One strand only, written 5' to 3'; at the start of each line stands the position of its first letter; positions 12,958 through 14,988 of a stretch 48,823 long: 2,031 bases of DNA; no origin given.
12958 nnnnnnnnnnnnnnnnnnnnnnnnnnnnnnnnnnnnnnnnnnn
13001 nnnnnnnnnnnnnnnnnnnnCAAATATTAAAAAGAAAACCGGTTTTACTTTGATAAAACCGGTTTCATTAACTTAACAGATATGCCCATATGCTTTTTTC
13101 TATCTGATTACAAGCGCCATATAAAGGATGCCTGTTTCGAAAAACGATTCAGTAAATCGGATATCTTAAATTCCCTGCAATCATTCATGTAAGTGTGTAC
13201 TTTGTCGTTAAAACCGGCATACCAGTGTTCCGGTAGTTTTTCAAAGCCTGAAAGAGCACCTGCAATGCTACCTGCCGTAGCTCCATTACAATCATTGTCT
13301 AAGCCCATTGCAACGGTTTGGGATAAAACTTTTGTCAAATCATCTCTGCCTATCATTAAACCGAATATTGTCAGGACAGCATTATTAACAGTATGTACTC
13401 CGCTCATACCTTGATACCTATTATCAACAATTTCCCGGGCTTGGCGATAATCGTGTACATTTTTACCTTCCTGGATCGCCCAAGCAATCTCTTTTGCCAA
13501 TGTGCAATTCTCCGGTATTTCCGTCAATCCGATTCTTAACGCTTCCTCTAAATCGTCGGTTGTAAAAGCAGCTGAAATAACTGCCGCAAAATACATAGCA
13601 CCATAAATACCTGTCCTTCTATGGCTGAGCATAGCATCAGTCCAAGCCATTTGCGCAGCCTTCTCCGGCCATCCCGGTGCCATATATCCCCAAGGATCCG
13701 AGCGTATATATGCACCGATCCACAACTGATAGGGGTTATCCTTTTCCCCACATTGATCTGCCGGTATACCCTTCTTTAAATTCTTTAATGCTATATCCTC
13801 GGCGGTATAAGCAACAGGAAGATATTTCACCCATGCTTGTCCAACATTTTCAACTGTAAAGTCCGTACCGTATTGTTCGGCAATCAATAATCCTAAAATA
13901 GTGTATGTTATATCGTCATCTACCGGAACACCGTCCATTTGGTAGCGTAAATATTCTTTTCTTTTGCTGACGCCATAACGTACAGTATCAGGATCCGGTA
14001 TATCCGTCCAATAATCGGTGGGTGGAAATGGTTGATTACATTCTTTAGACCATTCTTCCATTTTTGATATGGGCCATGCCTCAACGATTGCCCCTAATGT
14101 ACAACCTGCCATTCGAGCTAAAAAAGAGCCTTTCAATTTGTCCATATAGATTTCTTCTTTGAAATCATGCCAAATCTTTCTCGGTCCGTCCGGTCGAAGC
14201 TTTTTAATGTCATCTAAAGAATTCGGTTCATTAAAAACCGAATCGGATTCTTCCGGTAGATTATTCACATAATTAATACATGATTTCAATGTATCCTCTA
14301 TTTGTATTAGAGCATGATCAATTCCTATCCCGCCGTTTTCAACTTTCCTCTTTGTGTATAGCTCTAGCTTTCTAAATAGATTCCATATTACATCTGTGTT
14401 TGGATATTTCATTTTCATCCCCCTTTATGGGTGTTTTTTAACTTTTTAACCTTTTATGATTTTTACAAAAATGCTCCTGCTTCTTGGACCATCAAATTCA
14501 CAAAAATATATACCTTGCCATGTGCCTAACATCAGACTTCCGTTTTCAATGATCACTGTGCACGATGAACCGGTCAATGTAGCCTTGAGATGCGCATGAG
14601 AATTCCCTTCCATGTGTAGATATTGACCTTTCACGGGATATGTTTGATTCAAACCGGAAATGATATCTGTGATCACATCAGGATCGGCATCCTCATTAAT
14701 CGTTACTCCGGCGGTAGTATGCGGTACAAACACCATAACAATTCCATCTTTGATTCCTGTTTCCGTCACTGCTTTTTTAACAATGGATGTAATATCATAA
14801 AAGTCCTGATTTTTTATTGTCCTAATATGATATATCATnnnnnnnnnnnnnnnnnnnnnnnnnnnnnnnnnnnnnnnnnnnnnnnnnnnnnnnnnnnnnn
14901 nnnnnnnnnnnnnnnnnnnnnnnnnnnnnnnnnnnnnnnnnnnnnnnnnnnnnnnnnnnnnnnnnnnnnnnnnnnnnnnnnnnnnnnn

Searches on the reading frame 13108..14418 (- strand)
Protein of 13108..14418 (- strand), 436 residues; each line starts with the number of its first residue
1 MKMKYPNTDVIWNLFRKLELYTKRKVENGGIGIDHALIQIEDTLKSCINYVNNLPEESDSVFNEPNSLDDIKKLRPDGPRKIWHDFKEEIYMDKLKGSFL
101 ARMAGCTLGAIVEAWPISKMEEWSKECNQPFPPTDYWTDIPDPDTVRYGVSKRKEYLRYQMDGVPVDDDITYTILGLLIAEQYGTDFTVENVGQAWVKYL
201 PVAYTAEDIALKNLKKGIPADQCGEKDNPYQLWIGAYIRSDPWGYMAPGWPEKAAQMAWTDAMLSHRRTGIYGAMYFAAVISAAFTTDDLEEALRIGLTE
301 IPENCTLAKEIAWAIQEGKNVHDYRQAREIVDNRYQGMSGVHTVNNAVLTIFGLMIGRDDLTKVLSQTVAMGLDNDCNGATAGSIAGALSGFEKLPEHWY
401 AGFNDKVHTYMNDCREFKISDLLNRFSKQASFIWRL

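Call 55: search_protein_families(library=pfam, proteins=[window:13108-14418:-], max_evalue=0.00001)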
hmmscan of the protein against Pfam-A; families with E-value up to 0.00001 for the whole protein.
window:13108-14418:- (436 aa): 1 family
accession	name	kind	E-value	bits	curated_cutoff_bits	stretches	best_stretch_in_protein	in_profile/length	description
PF03747.19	ADP_ribosyl_GH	-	3.8e-45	155.2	26.2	1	97-398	1-287/287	ADP-ribosylglycohydrolase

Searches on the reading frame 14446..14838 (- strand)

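Call 55: search_protein_families(library=pfam, proteins=[window:14446-14838:-], max_evalue=0.00001)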
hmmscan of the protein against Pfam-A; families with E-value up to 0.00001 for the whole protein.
window:14446-14838:- (130 aa): 1 family
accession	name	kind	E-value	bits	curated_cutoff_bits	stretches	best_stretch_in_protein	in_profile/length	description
PF01894.22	UPF0047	-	4.2e-45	153.1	27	1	15-127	1-117/117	Uncharacterised protein family UPF0047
